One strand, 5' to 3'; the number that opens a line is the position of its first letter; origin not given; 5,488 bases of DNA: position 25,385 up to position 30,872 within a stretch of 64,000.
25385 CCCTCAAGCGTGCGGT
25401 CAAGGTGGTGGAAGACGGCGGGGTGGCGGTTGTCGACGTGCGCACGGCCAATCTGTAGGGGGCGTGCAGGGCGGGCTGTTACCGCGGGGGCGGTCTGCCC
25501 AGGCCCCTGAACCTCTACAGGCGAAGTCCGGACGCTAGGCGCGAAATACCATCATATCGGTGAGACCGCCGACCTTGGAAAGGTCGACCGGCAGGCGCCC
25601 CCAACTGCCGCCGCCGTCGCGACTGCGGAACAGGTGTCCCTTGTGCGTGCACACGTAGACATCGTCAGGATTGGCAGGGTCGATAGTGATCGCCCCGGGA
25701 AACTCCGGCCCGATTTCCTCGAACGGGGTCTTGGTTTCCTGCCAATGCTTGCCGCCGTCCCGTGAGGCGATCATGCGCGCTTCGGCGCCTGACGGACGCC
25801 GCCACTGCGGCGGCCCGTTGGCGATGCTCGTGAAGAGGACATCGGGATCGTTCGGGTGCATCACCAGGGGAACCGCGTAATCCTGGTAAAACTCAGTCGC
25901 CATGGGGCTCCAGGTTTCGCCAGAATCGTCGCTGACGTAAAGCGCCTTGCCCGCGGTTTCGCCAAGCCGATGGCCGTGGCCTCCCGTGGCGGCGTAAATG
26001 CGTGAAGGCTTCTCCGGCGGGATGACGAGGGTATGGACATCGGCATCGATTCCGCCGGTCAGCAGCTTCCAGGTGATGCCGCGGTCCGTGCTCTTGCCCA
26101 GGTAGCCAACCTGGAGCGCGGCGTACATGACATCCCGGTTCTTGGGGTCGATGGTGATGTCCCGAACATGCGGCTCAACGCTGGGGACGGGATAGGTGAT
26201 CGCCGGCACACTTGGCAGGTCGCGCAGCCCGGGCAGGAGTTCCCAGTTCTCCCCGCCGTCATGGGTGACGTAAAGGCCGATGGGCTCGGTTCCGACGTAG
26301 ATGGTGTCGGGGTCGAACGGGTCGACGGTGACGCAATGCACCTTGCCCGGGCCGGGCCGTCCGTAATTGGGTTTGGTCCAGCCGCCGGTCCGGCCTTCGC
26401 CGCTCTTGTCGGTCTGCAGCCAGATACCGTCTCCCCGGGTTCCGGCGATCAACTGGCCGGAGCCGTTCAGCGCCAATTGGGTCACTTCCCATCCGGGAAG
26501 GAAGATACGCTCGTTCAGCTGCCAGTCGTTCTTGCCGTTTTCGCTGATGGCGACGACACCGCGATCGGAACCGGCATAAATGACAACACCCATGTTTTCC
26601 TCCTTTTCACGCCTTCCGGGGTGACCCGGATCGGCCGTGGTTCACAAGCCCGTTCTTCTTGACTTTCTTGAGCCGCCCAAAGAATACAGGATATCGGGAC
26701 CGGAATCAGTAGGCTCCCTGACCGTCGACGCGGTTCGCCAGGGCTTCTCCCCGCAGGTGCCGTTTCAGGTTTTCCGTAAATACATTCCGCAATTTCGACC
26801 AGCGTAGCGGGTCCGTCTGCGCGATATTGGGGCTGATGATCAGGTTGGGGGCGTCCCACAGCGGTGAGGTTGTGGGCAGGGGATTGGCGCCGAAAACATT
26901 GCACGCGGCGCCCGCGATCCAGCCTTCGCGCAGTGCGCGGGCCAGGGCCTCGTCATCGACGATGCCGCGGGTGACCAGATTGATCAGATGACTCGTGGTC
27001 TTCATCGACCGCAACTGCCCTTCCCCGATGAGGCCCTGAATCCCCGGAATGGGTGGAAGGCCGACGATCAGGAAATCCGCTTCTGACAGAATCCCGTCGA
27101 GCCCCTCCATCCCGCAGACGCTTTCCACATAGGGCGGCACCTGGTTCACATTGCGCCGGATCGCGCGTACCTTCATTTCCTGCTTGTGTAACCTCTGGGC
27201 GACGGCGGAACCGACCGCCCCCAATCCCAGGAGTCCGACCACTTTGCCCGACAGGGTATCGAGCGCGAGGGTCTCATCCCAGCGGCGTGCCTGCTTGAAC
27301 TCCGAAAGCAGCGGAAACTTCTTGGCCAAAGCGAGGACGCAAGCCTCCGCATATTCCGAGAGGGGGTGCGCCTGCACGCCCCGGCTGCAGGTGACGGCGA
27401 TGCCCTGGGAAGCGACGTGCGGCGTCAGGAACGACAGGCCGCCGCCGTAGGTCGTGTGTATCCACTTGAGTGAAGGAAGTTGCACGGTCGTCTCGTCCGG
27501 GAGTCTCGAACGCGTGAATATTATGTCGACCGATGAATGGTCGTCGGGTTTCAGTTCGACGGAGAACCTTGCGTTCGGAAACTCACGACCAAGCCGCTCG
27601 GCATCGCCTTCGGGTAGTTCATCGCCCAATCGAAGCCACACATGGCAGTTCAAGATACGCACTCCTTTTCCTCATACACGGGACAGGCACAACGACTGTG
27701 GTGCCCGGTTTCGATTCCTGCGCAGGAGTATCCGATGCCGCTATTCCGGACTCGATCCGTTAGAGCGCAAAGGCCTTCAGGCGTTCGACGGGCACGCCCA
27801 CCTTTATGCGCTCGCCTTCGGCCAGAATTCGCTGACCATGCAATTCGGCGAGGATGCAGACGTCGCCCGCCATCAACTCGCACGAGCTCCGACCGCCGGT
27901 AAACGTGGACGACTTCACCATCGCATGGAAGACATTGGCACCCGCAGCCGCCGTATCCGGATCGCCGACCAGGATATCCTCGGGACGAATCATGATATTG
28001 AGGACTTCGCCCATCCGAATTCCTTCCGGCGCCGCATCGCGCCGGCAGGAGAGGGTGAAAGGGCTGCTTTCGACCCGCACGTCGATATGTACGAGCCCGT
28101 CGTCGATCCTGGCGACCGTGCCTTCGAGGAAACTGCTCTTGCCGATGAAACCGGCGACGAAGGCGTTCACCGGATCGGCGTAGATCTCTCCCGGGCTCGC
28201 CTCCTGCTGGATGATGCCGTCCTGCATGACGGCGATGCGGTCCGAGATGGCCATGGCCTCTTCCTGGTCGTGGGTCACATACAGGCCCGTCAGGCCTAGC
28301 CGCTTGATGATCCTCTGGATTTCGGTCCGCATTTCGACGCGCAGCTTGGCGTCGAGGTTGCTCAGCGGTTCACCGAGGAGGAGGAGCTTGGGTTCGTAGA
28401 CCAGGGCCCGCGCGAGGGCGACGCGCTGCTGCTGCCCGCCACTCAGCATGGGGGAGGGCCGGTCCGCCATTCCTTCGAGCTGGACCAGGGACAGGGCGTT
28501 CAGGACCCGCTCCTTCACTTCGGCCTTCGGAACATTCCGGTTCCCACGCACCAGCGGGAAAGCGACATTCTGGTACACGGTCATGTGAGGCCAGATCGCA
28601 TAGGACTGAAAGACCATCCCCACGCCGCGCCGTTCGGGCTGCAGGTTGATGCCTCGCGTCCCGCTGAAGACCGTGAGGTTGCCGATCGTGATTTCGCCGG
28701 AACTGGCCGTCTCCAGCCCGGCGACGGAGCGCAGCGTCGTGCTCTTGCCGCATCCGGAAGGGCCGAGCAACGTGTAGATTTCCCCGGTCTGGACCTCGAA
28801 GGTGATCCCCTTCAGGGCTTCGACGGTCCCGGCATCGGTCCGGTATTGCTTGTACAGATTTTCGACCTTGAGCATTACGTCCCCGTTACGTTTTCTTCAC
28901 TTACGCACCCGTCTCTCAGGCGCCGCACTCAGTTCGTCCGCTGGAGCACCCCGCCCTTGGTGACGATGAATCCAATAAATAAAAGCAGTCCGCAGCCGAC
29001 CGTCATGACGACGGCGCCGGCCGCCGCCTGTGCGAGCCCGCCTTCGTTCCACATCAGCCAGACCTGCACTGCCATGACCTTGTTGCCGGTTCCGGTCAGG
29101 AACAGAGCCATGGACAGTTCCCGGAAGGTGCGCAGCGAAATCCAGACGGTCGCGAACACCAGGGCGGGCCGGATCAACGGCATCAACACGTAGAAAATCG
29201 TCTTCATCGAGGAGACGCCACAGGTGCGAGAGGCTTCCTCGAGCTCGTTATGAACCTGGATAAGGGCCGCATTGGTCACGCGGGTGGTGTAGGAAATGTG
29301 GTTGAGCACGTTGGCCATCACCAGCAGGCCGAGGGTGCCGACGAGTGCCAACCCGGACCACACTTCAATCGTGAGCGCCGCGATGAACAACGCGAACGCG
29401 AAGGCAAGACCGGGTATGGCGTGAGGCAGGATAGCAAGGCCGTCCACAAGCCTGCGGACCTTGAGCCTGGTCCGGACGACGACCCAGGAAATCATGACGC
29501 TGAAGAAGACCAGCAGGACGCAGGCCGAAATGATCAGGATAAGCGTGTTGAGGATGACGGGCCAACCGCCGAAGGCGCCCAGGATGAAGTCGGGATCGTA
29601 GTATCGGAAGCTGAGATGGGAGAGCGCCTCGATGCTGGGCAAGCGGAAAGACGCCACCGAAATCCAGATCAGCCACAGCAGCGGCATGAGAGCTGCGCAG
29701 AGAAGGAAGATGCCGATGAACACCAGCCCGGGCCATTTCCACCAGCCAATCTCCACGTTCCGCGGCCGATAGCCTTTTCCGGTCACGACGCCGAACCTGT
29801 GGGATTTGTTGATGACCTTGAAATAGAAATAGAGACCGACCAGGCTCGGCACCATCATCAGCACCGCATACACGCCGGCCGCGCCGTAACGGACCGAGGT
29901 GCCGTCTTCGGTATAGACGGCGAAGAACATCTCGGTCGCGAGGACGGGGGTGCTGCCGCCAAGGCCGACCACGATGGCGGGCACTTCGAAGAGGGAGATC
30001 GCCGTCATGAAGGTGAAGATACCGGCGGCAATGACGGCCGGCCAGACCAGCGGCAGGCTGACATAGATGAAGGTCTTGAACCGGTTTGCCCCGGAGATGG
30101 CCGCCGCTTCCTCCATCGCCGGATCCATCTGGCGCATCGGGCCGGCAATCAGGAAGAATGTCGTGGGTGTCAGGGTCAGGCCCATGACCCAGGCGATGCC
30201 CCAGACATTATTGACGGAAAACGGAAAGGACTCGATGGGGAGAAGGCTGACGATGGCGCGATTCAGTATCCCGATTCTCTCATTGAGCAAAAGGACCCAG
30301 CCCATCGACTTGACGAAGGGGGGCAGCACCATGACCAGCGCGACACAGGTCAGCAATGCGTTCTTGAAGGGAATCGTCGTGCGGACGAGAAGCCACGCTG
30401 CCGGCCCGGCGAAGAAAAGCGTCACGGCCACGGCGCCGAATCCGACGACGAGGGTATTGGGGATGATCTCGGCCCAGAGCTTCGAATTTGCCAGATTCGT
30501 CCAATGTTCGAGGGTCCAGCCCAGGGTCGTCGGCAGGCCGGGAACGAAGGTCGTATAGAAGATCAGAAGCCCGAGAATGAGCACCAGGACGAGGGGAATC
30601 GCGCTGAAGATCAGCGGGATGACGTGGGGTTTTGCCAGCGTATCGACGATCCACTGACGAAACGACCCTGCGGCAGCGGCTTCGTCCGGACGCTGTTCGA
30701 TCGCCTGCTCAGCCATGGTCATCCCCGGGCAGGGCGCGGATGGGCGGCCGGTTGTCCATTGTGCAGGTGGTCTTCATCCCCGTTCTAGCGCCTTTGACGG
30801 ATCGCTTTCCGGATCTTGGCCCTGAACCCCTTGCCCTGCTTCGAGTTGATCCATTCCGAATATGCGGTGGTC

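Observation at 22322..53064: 31-kb catabolic supercluster of unknown substrate with two mirrored ABC + BNR-propeller arms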

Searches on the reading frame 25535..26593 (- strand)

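Call 3: search_protein_families(library=pfam, proteins=[window:25535-26593:-])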
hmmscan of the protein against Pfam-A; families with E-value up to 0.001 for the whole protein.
window:25535-26593:- (352 aa): 5 families
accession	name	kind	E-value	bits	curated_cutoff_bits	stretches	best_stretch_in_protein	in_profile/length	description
PF15902.12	Sortilin-Vps10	-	1.3e-19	70.8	33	2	167-255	5-85/446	Sortilin, neurotensin receptor 3,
PF02012.26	BNR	-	8e-13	46.8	27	0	108-119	1-12/12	BNR/Asp-box repeat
PF14870.12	PSII_BNR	-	3e-07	30.4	27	0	269-337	35-100/303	Photosynthesis system II assembly factor YCF48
PF13088.12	BNR_2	-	5.9e-06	26.3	31.4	0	242-288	54-98/277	BNR repeat-like domain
PF15899.11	BNR_6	-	0.00038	20.7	27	0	167-176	3-12/14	BNR-Asp box repeat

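Call 7: search_protein_families(library=ncbifam, proteins=[window:25535-26593:-], max_evalue=0.00001)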
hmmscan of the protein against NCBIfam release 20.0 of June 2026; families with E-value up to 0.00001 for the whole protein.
window:25535-26593:- (352 aa): 2 families
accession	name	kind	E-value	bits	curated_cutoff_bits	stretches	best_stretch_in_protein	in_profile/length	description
NF045728.1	glycosyl_F510_1955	equivalog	6.2e-24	84.6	175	1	166-260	75-159/246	F510_1955 family glycosylhydrolase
NF010237.0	PRK13684.1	equivalog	1.8e-06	27.2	326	0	269-337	63-127/334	photosynthesis system II assembly factor Ycf48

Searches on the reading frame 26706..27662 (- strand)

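Call 3: search_protein_families(library=pfam, proteins=[window:26706-27662:-])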
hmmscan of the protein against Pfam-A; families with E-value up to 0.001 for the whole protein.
window:26706-27662:- (318 aa): 2 families
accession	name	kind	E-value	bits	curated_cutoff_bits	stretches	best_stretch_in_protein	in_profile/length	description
PF02826.25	2-Hacid_dh_C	-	5.9e-37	127.2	25.1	1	108-281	3-178/178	D-isomer specific 2-hydroxyacid dehydrogenase, NAD binding domain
PF03446.21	NAD_binding_2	-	0.00023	21.6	21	1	142-246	2-109/161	NAD binding domain of 6-phosphogluconate dehydrogenase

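Call 7: search_protein_families(library=ncbifam, proteins=[window:26706-27662:-], max_evalue=0.00001)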
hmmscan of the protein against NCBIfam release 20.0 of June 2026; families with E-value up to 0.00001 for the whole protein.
window:26706-27662:- (318 aa): 17 families
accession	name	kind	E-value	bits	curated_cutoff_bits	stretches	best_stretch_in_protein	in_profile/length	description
NF041369.1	Dhydh_Halo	equivalog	3e-47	161.3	400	1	28-312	22-304/305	D-2-hydroxyacid dehydrogenase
NF009714.1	PRK13243.1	equivalog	2.2e-31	109.4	455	1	84-311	87-321/332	glyoxylate reductase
TIGR01327.1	PGDH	equivalog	2e-28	99.5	454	1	81-282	79-280/525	phosphoglycerate dehydrogenase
NF005069.0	PRK06487.1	equivalog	9.1e-26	90.6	448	1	53-308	58-316/320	2-hydroxyacid dehydrogenase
NF012013.0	PRK15469.1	equivalog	4.4e-25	88.4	403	1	100-316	98-310/312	glyoxylate/hydroxypyruvate reductase GhrA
NF011938.0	PRK15409.1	equivalog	2.9e-24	85.7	492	1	86-313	88-319/324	glyoxylate/hydroxypyruvate reductase GhrB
NF006263.0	PRK08410.1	equivalog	1.4e-18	67.4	389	1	54-305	53-309/311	D-2-hydroxyacid dehydrogenase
NF005387.0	PRK06932.1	equivalog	3.1e-18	65.8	492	1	45-301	45-308/314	2-hydroxyacid dehydrogenase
NF008759.0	PRK11790.1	equivalog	1.6e-15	56.8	404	1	101-281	113-295/410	phosphoglycerate dehydrogenase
NF005750.0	PRK07574.1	equivalog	3.9e-14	52.5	329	1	85-279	135-333/386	NAD-dependent formate dehydrogenase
NF000492.1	vanH_gen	exception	1.5e-12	47.2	540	1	136-257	138-252/312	D-lactate dehydrogenase VanH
NF000004.1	vanH-D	exception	3.5e-10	39.5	550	1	137-257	145-258/323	D-lactate dehydrogenase VanH-D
NF005027.0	PRK06436.1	equivalog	7.7e-10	38.4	261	1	88-282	72-258/303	2-hydroxyacid dehydrogenase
NF000128.1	vanH-Sc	exception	3.4e-09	36.3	650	1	137-257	159-272/337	D-lactate dehydrogenase VanH-Sc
NF000371.1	vanH_Agroup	exception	3.8e-09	36.2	700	1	136-257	143-257/322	VanH-A/VanH-Pt family D-lactate dehydrogenase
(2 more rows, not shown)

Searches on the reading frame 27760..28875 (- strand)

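Call 3: search_protein_families(library=pfam, proteins=[window:27760-28875:-])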
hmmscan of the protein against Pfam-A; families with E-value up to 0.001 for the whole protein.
window:27760-28875:- (371 aa): 2 families
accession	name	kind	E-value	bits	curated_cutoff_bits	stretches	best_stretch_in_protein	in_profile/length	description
PF00005.33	ABC_tran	-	2.5e-33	116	25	1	21-171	1-136/137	ABC transporter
PF08402.16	TOBE_2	-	1.2e-05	25.8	21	1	294-366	1-73/76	TOBE domain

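Call 7: search_protein_families(library=ncbifam, proteins=[window:27760-28875:-], max_evalue=0.00001)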
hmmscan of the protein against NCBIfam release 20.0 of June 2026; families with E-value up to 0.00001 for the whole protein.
window:27760-28875:- (371 aa): 180 families (the best 25 are shown)
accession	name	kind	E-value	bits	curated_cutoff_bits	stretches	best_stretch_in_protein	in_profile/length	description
TIGR03265.1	PhnT2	equivalog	1.1e-95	320.9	457.7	1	2-370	5-353/353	putative 2-aminoethylphosphonate ABC transporter ATP-binding protein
NF006987.0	PRK09452.1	equivalog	1.5e-95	320.1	482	1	2-328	18-325/378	spermidine/putrescine ABC transporter ATP-binding protein PotA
TIGR01187.1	potA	subfamily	5.4e-92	308.3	355.6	1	36-332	1-282/325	polyamine ABC transporter ATP-binding protein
NF008653.0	PRK11650.1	subfamily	2.6e-91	306.3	432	1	2-369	4-347/357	sn-glycerol-3-phosphate ABC transporter ATP-binding protein UgpC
NF043075.1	MMSYN1_0197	equivalog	4.1e-89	298.9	550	1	2-328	3-300/341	spermidine/putrescine ABC transporter ATP-binding protein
NF040933.2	ABC_arch_GlcV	equivalog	1.9e-86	290.2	450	1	2-369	3-357/357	glucose ABC transporter ATP-binding protein GlcV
NF008233.0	PRK11000.1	equivalog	4.7e-80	269.2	568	1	4-368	6-352/369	maltose/maltodextrin ABC transporter ATP-binding protein MalK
NF008513.0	PRK11432.1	equivalog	1.1e-78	264.7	496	1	16-305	17-287/351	ferric ABC transporter ATP-binding protein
TIGR00968.1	3a0106s01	subfamily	2.9e-73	246.3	342.75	1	4-248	3-235/237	sulfate ABC transporter ATP-binding protein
TIGR03258.1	PhnT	equivalog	2.5e-72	243.9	499.15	1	18-342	21-331/359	2-aminoethylphosphonate ABC transport system ATP-binding subunit PhnT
NF008621.0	PRK11607.1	equivalog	7.4e-72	242.2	613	1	2-327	20-327/377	putrescine ABC transporter ATP-binding subunit PotG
NF040840.2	tungstate_WtpC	equivalog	1.8e-71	241.2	440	1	1-323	1-298/347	tungstate ABC transporter ATP-binding protein WtpC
NF008105.0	PRK10851.1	equivalog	1.3e-67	228.1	502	1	16-255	13-248/362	sulfate/thiosulfate ABC transporter ATP-binding protein CysA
TIGR01186.1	proV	subfamily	7.7e-59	199.6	326.6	1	15-251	3-237/363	betaine/proline/choline family ABC transporter ATP-binding protein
TIGR02142.1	modC_ABC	equivalog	2.4e-53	181.6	285.05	1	24-362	16-342/353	molybdenum ABC transporter ATP-binding protein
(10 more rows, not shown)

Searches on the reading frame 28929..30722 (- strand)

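Call 3: search_protein_families(library=pfam, proteins=[window:28929-30722:-])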
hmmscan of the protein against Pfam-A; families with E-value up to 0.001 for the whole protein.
window:28929-30722:- (597 aa): 1 family
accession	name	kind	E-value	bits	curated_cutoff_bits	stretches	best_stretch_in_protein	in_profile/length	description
PF00528.27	BPD_transp_1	-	2.7e-19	70.1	26.4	2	417-582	11-173/184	Binding-protein-dependent transport system inner membrane component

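Call 7: search_protein_families(library=ncbifam, proteins=[window:28929-30722:-], max_evalue=0.00001)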
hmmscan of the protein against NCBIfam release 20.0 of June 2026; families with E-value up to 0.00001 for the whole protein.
window:28929-30722:- (597 aa): 18 families
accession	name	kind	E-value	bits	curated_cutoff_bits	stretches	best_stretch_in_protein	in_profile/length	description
TIGR03262.1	PhnU2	equivalog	9e-37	126.9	593.25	1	42-589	12-534/546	putative 2-aminoethylphosphonate ABC transporter permease subunit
TIGR02141.1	modB_ABC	equivalog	1e-25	90.6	182.6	2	91-300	4-202/208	molybdate ABC transporter permease subunit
NF040839.1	tungstate_WtpB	equivalog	2.1e-23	83.2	340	2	46-267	5-219/251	tungstate ABC transporter permease WtpB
TIGR01581.1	Mo_ABC_porter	hypoth_equivalog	4.5e-22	78.7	210.3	2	90-273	26-204/225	ABC transporter permease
NF006939.0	PRK09421.1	equivalog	2.6e-19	69.5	262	1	85-284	10-205/230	molybdate ABC transporter permease subunit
TIGR03226.1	PhnU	equivalog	6.9e-17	61.9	283.45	1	45-304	48-303/311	2-aminoethylphosphonate ABC transporter permease subunit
NF011624.0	PRK15050.1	equivalog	3.9e-16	59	247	1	36-307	24-288/297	2-aminoethylphosphonate ABC transporter permease subunit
NF008208.0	PRK10971.1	equivalog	7.1e-16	58.5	415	1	393-583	63-262/277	sulfate/thiosulfate ABC transporter permease CysT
TIGR02139.1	permease_CysT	equivalog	1.6e-15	57.4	246.1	2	395-584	57-256/265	sulfate ABC transporter permease subunit CysT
TIGR00969.1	3a0106s02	subfamily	9.8e-14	51.5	240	1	40-297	23-263/272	sulfate ABC transporter permease subunit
TIGR02140.1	permease_CysW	equivalog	5.9e-12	45.6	329.1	1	393-583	52-251/261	sulfate ABC transporter permease subunit CysW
NF007044.0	PRK09497.1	equivalog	1.7e-10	40.9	348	1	34-303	11-274/285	spermidine/putrescine ABC transporter permease PotB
NF007889.0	PRK10592.1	equivalog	1.9e-07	31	476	0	345-587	24-263/281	putrescine ABC transporter permease PotI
NF007047.0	PRK09500.1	equivalog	3.7e-07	30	326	0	392-577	62-241/257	spermidine/putrescine ABC transporter permease PotC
NF007963.0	PRK10683.1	equivalog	1.1e-06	28.3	489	1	70-307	82-312/317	putrescine ABC transporter permease PotH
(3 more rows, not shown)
